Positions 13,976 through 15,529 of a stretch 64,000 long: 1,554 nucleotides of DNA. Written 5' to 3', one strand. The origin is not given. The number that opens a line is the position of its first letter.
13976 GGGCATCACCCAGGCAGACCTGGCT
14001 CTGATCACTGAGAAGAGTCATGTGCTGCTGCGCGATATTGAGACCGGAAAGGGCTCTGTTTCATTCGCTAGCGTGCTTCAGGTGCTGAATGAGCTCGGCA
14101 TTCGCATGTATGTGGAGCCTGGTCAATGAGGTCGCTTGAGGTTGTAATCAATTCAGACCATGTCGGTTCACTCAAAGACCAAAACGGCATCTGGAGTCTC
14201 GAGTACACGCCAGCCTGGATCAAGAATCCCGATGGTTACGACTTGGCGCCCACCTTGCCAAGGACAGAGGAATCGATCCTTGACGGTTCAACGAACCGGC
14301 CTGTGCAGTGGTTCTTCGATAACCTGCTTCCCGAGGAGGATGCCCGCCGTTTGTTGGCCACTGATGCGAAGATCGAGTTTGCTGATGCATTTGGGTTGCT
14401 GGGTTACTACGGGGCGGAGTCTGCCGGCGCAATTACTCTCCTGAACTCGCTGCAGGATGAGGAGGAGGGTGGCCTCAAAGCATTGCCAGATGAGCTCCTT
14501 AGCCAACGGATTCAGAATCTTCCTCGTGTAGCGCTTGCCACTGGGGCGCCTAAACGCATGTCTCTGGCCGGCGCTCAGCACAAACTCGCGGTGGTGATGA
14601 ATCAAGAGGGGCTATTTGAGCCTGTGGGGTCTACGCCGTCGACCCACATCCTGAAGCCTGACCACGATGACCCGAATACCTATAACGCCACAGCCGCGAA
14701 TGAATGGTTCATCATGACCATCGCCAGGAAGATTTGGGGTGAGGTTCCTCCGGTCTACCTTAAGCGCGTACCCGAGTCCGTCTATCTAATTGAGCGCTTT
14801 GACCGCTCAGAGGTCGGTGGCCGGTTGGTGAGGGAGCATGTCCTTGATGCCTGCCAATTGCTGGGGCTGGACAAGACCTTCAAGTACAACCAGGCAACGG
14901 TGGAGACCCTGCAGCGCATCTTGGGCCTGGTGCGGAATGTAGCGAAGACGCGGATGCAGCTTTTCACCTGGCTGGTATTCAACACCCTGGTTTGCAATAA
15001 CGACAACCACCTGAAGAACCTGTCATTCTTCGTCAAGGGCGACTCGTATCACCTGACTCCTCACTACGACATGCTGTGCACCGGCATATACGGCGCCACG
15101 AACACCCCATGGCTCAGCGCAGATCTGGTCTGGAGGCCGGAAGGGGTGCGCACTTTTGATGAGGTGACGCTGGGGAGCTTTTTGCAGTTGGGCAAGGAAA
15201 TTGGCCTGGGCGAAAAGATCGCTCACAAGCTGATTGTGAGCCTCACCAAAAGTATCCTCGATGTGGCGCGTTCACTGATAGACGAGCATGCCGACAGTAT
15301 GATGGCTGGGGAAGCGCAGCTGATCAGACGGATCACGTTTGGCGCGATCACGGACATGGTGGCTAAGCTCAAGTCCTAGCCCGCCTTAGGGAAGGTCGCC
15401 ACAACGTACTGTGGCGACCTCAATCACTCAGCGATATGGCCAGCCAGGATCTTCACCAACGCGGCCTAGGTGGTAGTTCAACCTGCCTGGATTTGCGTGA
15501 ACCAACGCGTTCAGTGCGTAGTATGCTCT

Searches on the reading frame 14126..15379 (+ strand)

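Call 27: search_protein_families(library=pfam, proteins=[window:14126-15379:+], max_evalue=0.001)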
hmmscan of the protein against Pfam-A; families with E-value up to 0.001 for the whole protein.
window:14126-15379:+ (417 aa): 2 families
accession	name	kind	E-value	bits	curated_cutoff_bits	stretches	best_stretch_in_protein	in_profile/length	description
PF07804.18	HipA_C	-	9.4e-45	153.3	30.5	1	145-376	1-208/213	HipA-like C-terminal domain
PF13657.11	Couple_hipA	-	4.4e-20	72.5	22.5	1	4-105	1-98/99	HipA N-terminal domain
